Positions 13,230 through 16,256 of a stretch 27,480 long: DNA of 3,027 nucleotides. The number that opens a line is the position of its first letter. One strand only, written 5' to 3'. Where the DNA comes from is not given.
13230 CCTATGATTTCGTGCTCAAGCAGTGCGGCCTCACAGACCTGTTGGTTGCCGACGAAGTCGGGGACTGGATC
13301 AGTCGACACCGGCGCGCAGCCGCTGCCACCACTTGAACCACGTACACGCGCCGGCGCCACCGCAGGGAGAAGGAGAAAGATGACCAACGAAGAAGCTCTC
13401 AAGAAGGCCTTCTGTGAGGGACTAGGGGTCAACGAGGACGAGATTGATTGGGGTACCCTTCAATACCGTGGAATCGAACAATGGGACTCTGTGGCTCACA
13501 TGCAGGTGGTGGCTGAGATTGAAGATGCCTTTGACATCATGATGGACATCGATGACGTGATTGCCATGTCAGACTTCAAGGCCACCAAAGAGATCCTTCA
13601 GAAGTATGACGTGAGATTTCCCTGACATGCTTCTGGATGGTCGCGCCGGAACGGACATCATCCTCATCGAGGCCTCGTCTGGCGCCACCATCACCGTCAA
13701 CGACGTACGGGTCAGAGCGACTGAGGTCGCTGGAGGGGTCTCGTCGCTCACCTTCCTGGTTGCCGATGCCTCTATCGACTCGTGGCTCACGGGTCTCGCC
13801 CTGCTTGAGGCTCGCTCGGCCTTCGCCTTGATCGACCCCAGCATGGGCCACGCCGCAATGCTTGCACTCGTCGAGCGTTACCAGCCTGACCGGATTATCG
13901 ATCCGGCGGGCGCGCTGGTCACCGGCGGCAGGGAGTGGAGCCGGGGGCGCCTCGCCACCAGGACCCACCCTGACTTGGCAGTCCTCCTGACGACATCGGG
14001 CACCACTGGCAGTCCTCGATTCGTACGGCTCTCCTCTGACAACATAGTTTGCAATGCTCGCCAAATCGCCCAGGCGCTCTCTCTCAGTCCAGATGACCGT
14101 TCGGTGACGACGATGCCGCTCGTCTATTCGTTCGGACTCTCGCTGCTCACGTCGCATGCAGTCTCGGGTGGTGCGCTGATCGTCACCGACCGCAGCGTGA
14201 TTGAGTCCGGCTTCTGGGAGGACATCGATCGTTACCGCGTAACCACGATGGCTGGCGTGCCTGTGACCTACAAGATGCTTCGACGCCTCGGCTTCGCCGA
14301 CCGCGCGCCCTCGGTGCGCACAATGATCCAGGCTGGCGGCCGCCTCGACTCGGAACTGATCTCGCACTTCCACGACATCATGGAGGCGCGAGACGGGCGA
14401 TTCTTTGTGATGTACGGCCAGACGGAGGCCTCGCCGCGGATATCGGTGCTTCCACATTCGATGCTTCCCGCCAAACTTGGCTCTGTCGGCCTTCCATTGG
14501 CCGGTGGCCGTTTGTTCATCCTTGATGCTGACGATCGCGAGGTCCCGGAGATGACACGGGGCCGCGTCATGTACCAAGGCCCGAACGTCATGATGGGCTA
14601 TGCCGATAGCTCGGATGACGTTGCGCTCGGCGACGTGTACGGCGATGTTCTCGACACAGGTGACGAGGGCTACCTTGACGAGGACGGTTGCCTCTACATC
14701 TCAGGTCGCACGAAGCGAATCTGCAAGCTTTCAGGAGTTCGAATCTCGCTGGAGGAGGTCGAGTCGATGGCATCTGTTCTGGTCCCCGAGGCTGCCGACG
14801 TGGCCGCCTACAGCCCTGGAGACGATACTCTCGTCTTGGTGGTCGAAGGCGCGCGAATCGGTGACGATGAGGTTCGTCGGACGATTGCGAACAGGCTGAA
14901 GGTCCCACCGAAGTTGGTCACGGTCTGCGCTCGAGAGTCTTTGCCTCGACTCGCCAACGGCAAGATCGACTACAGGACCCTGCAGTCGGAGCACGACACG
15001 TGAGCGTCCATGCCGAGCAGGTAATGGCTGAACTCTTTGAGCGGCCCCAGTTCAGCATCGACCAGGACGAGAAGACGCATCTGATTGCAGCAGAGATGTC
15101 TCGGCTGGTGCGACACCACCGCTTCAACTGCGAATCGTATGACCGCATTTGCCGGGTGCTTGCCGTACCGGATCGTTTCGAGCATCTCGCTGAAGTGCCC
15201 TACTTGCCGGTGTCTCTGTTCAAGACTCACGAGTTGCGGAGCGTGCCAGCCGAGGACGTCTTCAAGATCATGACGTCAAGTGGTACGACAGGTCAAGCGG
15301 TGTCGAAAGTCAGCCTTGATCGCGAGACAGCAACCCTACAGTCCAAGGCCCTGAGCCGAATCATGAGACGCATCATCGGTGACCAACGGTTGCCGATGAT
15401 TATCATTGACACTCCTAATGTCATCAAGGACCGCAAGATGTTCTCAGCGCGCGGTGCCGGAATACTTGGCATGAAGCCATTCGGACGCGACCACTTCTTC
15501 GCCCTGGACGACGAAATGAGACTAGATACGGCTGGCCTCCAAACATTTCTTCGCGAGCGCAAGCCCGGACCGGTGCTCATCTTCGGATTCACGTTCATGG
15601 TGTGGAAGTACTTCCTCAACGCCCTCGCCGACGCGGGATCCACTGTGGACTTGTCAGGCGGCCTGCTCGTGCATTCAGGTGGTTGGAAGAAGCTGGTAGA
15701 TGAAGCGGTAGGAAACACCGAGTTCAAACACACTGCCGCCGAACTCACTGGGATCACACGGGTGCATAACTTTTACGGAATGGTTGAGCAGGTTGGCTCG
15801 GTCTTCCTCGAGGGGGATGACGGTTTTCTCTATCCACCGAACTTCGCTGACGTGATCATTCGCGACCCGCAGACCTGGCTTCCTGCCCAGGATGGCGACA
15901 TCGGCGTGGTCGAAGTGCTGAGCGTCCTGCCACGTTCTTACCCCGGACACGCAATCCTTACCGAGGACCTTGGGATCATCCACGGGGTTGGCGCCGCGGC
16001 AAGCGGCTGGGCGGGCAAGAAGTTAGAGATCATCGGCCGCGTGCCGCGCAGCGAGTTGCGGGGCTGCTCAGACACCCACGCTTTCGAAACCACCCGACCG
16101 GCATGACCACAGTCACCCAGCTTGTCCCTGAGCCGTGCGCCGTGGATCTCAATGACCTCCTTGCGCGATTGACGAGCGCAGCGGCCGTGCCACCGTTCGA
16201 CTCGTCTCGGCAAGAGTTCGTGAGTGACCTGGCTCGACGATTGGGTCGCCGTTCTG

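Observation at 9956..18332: Self-contained ten-gene ACP/LuxEC/transketolase cassette inside a glycan locus, likely an assembly line for an unusual acyl substituent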

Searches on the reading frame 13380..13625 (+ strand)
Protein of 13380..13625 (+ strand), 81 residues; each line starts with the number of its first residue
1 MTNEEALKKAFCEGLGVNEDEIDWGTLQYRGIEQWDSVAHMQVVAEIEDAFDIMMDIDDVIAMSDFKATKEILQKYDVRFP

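Call 5: search_protein_families(library=ncbifam, proteins=[window:13380-13625:+], max_evalue=0.01)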
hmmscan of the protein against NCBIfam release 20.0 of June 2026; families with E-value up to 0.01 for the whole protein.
window:13380-13625:+ (81 aa): 1 family
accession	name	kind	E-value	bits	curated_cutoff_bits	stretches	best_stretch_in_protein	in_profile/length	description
NF002150.0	PRK00982.1-4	subfamily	7.7e-05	22.9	66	1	7-60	10-62/80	acyl carrier protein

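Call 8: search_protein_families(library=pfam, proteins=[window:13380-13625:+], max_evalue=0.01)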
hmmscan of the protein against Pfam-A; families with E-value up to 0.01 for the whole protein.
window:13380-13625:+ (81 aa): 1 family
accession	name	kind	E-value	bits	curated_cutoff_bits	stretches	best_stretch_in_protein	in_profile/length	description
PF00550.31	PP-binding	-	0.00015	22.4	20.8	1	6-62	2-56/67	Phosphopantetheine attachment site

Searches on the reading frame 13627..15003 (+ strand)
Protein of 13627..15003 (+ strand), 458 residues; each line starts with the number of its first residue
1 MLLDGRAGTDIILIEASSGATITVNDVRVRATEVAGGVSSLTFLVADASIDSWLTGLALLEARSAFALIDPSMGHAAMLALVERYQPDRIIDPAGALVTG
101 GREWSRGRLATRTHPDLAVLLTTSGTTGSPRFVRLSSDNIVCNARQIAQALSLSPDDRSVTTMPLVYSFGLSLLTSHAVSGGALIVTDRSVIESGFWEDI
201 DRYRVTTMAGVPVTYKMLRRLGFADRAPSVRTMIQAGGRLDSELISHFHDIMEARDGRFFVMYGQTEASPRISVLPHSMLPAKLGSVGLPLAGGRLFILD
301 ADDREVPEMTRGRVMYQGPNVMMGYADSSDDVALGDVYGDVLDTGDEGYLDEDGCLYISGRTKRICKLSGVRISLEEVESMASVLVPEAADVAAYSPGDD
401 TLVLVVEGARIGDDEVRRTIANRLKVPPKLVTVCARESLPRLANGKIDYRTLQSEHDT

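Call 3: search_protein_families(library=pfam, proteins=[window:13627-15003:+])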
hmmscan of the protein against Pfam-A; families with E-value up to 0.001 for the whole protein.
window:13627-15003:+ (458 aa): 1 family
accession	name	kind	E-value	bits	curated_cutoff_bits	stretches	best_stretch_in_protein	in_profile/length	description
PF00501.34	AMP-binding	-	2e-42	145.8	29.9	1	112-325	159-383/384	AMP-binding enzyme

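Call 5: search_protein_families(library=ncbifam, proteins=[window:13627-15003:+], max_evalue=0.01)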
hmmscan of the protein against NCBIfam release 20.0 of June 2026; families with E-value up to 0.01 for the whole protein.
window:13627-15003:+ (458 aa): 100 families (the best 25 are shown)
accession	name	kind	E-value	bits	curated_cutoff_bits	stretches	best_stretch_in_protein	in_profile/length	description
TIGR03098.1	ligase_PEP_1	hypoth_equivalog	5.8e-47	160.3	592.35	1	110-454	158-516/517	acyl-CoA ligase (AMP-forming), exosortase A system-associated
NF004837.0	PRK06187.1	subfamily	1.4e-44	152.3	476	1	114-456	169-522/531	long-chain-fatty-acid--CoA ligase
NF004511.1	PRK05852.1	equivalog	8.9e-41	140.1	650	1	112-455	152-503/505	FadD7 family fatty acid--CoA ligase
TIGR01733.1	AA-adenyl-dom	subfamily_domain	7e-40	137.1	317.4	1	45-383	31-399/409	amino acid adenylation domain-containing protein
NF006386.0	PRK08633.1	equivalog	6.8e-39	133.3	1221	1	110-453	777-1138/1147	acyl-[ACP]--phospholipid O-acyltransferase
NF005291.0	PRK06814.1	equivalog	3.6e-37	127.8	1349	2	258-453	934-1127/1140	acyl-[ACP]--phospholipid O-acyltransferase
NF002966.0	PRK03640.1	equivalog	6.2e-35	120.7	556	1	116-456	142-480/483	o-succinylbenzoate--CoA ligase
NF005714.0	PRK07529.1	subfamily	3.4e-33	114.9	632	1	112-414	215-533/640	acyl-CoA synthetase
NF005307.0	PRK06839.1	equivalog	2.2e-32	112.4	748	1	119-452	153-489/496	o-succinylbenzoate--CoA ligase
NF004797.0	PRK06145.1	equivalog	8.2e-32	110.2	850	1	109-458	143-497/499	acyl-CoA synthetase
NF004114.0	PRK05605.1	equivalog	1.2e-31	109.7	766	1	110-454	216-567/575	long-chain-fatty-acid--CoA ligase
TIGR01923.1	menE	equivalog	2.4e-31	109.1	330.15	1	114-385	112-371/442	o-succinylbenzoate--CoA ligase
NF006523.0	PRK08974.1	equivalog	1.9e-30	105.6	884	1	113-456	204-553/561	long-chain-fatty-acid--CoA ligase FadD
NF058661.1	cispen_AMP_AmcH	equivalog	8.4e-30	103.6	370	1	108-386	121-393/458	adenylate-forming 2-oxoglutaryl-ACP ligase AmcH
NF006182.0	PRK08316.1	subfamily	1.7e-29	102.7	663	1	113-456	169-517/523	fatty acyl-CoA synthetase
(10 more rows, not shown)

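Call 51: search_solved_structures(query=window:13627-15003:+, show_alignments=0, max_evalue=1e-10)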
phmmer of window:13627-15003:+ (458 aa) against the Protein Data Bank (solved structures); distinct sequences matched with E-value up to 1e-10: 104 (the best 60 are shown).
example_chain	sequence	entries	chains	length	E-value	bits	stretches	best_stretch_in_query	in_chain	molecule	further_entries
6qjz_A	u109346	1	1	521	4.9e-31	111.1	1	114-456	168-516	oxalyl CoA-synthetase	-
3wvn_A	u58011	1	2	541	2.7e-30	108.7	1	91-452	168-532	Non-ribosomal peptide synthetase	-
5ie0_A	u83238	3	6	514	1.8e-28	102.7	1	113-452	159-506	Oxalate--CoA ligase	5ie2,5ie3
8aff_A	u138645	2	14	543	7.2e-28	100.7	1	115-452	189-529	Oxalate--CoA ligase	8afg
5buq_A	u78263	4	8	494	6.9e-24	87.6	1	117-390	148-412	2-succinylbenzoate--CoA ligase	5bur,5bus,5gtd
5x8f_A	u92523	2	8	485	7.4e-24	87.5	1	117-382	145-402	2-succinylbenzoate--CoA ligase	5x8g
8weu_A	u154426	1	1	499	2.4e-23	85.7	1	115-447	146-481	Fatty-acyl-CoA synthase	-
8wev_A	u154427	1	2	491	2.4e-23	85.7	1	115-447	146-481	Feruloyl-CoA Synthetase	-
8atd_C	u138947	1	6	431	1.1e-22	83.5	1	115-364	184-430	Oxalate--CoA ligase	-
3wv4_A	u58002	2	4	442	1.6e-22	83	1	91-361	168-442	Non-ribosomal peptide synthetase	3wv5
5bsw_A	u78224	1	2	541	1.2e-21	80.2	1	115-453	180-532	4-coumarate--CoA ligase 2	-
8xjz_C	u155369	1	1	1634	1.4e-21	79.9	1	118-451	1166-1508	Peptide synthetase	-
5bsm_A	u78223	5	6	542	3.8e-21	78.5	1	115-453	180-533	4-coumarate--CoA ligase 2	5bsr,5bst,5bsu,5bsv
3g7s_A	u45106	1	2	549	7.3e-21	77.6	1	111-454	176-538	Long-chain-fatty-acid--CoA ligase (FadD-1)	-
4fuq_A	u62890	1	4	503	1e-20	77.1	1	66-454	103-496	Malonyl CoA synthetase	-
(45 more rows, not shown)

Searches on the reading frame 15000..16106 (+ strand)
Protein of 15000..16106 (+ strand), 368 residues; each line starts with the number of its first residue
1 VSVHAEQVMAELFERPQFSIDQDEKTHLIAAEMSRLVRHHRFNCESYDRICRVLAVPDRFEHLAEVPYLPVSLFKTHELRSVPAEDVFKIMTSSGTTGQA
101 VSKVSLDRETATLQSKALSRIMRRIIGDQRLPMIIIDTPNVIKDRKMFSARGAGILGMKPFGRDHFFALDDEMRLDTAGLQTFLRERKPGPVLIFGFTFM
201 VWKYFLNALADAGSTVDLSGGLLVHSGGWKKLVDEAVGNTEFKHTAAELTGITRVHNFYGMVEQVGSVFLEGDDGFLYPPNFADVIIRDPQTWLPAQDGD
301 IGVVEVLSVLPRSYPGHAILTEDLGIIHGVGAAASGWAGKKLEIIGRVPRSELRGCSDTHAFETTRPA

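Call 3: search_protein_families(library=pfam, proteins=[window:15000-16106:+])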
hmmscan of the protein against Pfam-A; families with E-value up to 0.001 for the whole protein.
window:15000-16106:+ (368 aa): 1 family
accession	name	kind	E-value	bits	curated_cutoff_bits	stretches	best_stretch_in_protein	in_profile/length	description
PF04443.18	LuxE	-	1.6e-48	166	24.9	1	12-359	21-385/391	Acyl-protein synthetase, LuxE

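Call 5: search_protein_families(library=ncbifam, proteins=[window:15000-16106:+], max_evalue=0.01)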
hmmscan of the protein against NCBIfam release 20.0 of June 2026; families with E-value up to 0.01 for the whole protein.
window:15000-16106:+ (368 aa): 1 family
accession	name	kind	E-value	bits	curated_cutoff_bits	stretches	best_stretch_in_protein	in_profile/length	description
NF052244.1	LCFA_lig_LuxE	equivalog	9.5e-23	80.7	550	2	23-109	27-112/367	long-chain-fatty-acid--protein ligase LuxE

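Call 13: find_homologous_proteins(query=window:15000-16106:+)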
Query window:15000-16106:+ (368 aa): 7976 proteins with E <= 0.001 among 8000 candidates; the best 120 are listed.
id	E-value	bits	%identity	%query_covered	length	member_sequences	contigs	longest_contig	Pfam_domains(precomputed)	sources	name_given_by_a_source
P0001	5.6e-247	836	100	100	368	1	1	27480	PF04443.18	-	-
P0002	1.7e-201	687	80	100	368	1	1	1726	PF04443.18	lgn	-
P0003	1.4e-200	684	80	100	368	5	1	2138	PF04443.18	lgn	-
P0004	1.3e-199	680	79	100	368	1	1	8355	PF04443.18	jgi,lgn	jgi:hypothetical protein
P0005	4.6e-199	679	79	100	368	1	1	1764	PF04443.18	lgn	-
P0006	3.9e-197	672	79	100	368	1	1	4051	PF04443.18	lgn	-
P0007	3.1e-195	666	79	99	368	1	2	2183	PF04443.18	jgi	jgi:hypothetical protein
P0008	2.2e-192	657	76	100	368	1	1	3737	PF04443.18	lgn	-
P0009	3.2e-191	653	77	99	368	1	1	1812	PF04443.18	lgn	-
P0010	8.4e-185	632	81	91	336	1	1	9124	PF04443.18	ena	-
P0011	4.8e-174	596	73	96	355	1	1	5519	PF04443.18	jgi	jgi:hypothetical protein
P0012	4.5e-171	586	71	97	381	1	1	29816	PF04443.18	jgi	jgi:hypothetical protein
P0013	2.4e-169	581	69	98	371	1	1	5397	PF04443.18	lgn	-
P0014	2.4e-169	581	70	97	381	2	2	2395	PF04443.18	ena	-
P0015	1.1e-167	575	70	97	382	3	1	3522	PF04443.18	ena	-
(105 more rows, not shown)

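Call 15: find_related_loci(query=A1, collection=genome_contigs, flank=10000)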
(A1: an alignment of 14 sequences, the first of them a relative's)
Query A1 (368 aa) in genome_contigs; peptide patterns used: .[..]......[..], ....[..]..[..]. (x = any residue, [..] = any of these).
599 stretches matched a pattern (row limit reached: there are more); 588 encode a relative of the query (tblastn E <= 1e-3); the best 80 are kept; 80 distinct loci.
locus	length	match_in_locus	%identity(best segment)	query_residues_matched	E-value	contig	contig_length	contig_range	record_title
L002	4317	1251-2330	70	8-366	5e-176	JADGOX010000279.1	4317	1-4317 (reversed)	MAG: Mycobacteriaceae bacterium isolate Chersky_398 k127_11919845, whole genome shotgun sequence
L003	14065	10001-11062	68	9-361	5e-167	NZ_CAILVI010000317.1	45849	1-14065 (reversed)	MAG: uncultured Thiodictyon sp. isolate D14_bin-1308, whole genome shotgun sequence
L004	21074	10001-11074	65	9-364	3e-157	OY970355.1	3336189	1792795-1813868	MAG: Candidatus Dormibacteraeota bacterium isolate MFD10064.bin.c.1 genome assembly, chromosome: 1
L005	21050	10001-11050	63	9-361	1e-149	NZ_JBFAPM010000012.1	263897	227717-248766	Actinoplanes sp. NPDC049548 NPDC049548_49_B4.ctg-0012, whole genome shotgun sequence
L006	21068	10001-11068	61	8-364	1e-149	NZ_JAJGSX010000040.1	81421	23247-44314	Pseudonocardia sp. TRM90224 contig40, whole genome shotgun sequence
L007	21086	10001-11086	59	1-363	8e-144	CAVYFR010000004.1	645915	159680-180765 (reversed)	MAG: uncultured Actinomycetota bacterium isolate MFD01275.bin.2.56 genome assembly, contig: contig_16507, whole genome s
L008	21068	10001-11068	61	11-368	2e-143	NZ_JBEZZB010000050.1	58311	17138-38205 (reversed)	Actinoplanes sp. NPDC024001 NPDC024001_104_G8.ctg-0050, whole genome shotgun sequence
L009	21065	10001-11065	58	5-361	6e-143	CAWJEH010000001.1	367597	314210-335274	MAG: Terriglobia bacterium isolate MFD09603.bin.2.240 genome assembly, contig: contig_10948, whole genome shotgun sequen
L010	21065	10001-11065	59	5-361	1e-142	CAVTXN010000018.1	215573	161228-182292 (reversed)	MAG: Terriglobia bacterium isolate MFD09603.bin.2.160 genome assembly, contig: contig_3186, whole genome shotgun sequenc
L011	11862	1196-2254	59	8-363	2e-142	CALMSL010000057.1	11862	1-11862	MAG TPA_asm: uncultured Microbacteriaceae bacterium isolate SRR2107171_bin.52_CONCOCT_v1.1_MAG genome assembly, contig: 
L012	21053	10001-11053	60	10-361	2e-140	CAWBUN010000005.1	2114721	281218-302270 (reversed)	MAG: uncultured Solibacteraceae bacterium isolate MFD06714.bin.2.93 genome assembly, contig: contig_27261, whole genome 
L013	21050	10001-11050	59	11-361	3e-137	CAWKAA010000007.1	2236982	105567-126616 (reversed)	MAG: Terriglobia bacterium isolate MFD03346.bin.2.6 genome assembly, contig: contig_6983, whole genome shotgun sequence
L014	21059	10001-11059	57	11-365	2e-135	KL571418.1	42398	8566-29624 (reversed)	Actinoplanes liguriensis strain NRRL B-16723 genomic scaffold P065_Doro1_scaffold227, whole genome shotgun sequence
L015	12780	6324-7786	55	16-366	4e-134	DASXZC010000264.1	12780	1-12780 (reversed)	MAG TPA_asm: Bryobacteraceae bacterium isolate SMAG_U4841 k141_3216333, whole genome shotgun sequence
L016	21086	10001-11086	54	2-364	5e-133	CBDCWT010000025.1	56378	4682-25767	MAG: Pirellulaceae bacterium isolate 484d33e6-743c-4544-9e23-d9dd82aab886 genome assembly, contig: contig_25, whole geno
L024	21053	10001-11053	57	11-362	2e-131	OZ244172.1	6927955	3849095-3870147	MAG: Bryobacterales bacterium isolate 58688682-6237-4a80-b671-17c8115c7f57 genome assembly, chromosome: 1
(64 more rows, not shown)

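Call 19: find_encoding_contigs(protein=P0012, flank=10000, max_places=2)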
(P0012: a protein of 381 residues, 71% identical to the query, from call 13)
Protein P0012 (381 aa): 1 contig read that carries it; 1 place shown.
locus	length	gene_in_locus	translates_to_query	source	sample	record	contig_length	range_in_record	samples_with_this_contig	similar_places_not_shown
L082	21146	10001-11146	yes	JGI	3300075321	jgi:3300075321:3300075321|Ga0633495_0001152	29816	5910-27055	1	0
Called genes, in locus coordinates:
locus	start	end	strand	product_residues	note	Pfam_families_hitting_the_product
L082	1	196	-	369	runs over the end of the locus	PF02350:Epimerase_2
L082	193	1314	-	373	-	PF01370:Epimerase, PF14667:Polysacc_synt_C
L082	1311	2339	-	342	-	PF01073:3Beta_HSD, PF01370:Epimerase, PF02719:Polysacc_synt_2, PF04321:RmlD_sub_bind, PF05368:NmrA, PF16363:GDP_Man_Dehyd, PF13460:NAD_binding_10, PF08485:Polysacc_syn_2C, +4 more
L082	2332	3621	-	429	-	PF13439:Glyco_transf_4, PF13579:Glyco_trans_4_4, PF00534:Glycos_transf_1, PF13692:Glyco_trans_1_4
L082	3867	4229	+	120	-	-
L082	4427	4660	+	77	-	-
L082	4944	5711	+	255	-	PF23441:SDR (weak), PF00106:adh_short, PF08659:KR, PF01370:Epimerase (weak), PF13561:adh_short_C2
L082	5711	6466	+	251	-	PF00106:adh_short, PF01370:Epimerase (weak), PF08659:KR, PF13561:adh_short_C2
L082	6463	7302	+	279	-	PF13292:DXP_synthase_N, PF00456:Transketolase_N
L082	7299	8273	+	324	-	PF02779:Transket_pyr, PF02780:Transketolase_C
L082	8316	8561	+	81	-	-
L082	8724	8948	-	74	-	-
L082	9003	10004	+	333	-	PF00501:AMP-binding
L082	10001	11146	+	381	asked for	PF04443:LuxE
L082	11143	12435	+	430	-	PF05893:LuxC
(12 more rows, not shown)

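Call 37: search_solved_structures(query=window:15000-16106:+, show_alignments=1, max_evalue=0.01)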
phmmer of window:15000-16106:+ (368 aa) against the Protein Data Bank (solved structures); distinct sequences matched with E-value up to 0.01: 1.
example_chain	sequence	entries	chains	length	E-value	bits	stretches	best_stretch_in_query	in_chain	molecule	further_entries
7xc6_E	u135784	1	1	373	8.4e-18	67.4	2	222-357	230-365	LuxE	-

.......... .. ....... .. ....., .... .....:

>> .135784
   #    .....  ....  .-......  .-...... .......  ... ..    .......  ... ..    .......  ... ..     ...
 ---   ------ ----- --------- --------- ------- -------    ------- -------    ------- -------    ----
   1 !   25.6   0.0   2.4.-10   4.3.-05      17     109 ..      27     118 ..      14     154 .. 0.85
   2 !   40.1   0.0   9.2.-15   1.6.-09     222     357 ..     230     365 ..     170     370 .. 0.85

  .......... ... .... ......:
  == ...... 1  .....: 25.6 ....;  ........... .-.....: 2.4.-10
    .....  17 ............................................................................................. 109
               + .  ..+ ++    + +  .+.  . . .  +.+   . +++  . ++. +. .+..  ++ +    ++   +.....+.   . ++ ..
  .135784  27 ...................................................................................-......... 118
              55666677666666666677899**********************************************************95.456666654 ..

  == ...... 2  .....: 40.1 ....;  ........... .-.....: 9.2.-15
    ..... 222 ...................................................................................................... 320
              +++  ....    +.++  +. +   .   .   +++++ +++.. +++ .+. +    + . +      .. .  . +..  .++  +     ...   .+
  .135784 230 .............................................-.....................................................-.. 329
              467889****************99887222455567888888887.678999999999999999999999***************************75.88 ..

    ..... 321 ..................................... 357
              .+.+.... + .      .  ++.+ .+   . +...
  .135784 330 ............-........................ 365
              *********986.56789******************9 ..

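Call 54: search_protein_families(library=pfam, proteins=[L024:1860-3125:+, L024:3052-3753:+, L024:3758-5245:+, L024:6249-7481:+, L024:11868-13229:+, L024:13547-16243:+, L024:16338-17315:+, L024:17737-19209:+, L024:19257-20777:-, L024:53-658:+], max_evalue=0.00001)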
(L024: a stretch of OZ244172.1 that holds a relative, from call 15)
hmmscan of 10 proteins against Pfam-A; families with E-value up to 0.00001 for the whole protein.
L024:1860-3125:+ (421 aa): 0 families

L024:3052-3753:+ (233 aa): 0 families

L024:3758-5245:+ (495 aa): 6 families
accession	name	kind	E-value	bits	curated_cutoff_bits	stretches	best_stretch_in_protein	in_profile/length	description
PF13646.12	HEAT_2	-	8e-31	106.6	27.7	2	55-117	2-64/88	HEAT repeats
PF02985.28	HEAT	-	6.2e-13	48.1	23.5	0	86-109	2-25/31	HEAT repeat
PF00160.26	Pro_isomerase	-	4.4e-10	40.5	21.7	1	366-486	3-142/159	Cyclophilin type peptidyl-prolyl cis-trans isomerase/CLD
PF03130.22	HEAT_PBS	-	1.1e-07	32.1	20.9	0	70-94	2-26/27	PBS lyase HEAT-like repeat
PF13513.12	HEAT_EZ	-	5.6e-07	30.4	27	0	69-110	3-54/55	HEAT-like repeat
PF00514.29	Arm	-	1.1e-06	28.9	20.6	0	249-271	13-35/41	Armadillo/beta-catenin-like repeat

L024:6249-7481:+ (410 aa): 1 family
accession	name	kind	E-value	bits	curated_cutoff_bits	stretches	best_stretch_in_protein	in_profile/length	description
PF01522.26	Polysacc_deac_1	-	1.4e-11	44.8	23.1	1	143-180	6-43/124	Polysaccharide deacetylase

L024:11868-13229:+ (453 aa): 0 families

L024:13547-16243:+ (898 aa): 0 families

L024:16338-17315:+ (325 aa): 4 families
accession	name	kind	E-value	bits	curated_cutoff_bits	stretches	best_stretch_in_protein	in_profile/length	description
PF00583.31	Acetyltransf_1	-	1.7e-15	57.7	20.7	1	238-309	43-116/116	Acetyltransferase (GNAT) family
PF13508.13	Acetyltransf_7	-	1.3e-12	48.4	27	1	230-310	7-83/84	Acetyltransferase (GNAT) domain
PF13673.13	Acetyltransf_10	-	2.9e-11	43.9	23.6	1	250-310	52-108/128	Acetyltransferase (GNAT) domain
PF08445.16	FR47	-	1.5e-08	35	22.1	1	234-312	3-80/86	FR47-like protein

L024:17737-19209:+ (490 aa): 1 family
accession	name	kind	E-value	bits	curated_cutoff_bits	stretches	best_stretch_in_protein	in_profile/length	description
PF00474.23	SSF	-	1.9e-52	179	22.8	1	37-421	1-395/406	Sodium:solute symporter family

L024:19257-20777:- (506 aa): 2 families
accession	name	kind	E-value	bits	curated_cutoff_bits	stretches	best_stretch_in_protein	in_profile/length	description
PF20308.4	TPR-S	-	1.8e-19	70.6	27.6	1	288-397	2-102/102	Tetratricopeptide Repeats-Sensor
PF13281.12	MAP3K_TRAF_bd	-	1.4e-07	31.3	24.1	1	294-487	161-343/371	MAP3K TRAFs-binding domain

L024:53-658:+ (201 aa): 0 families
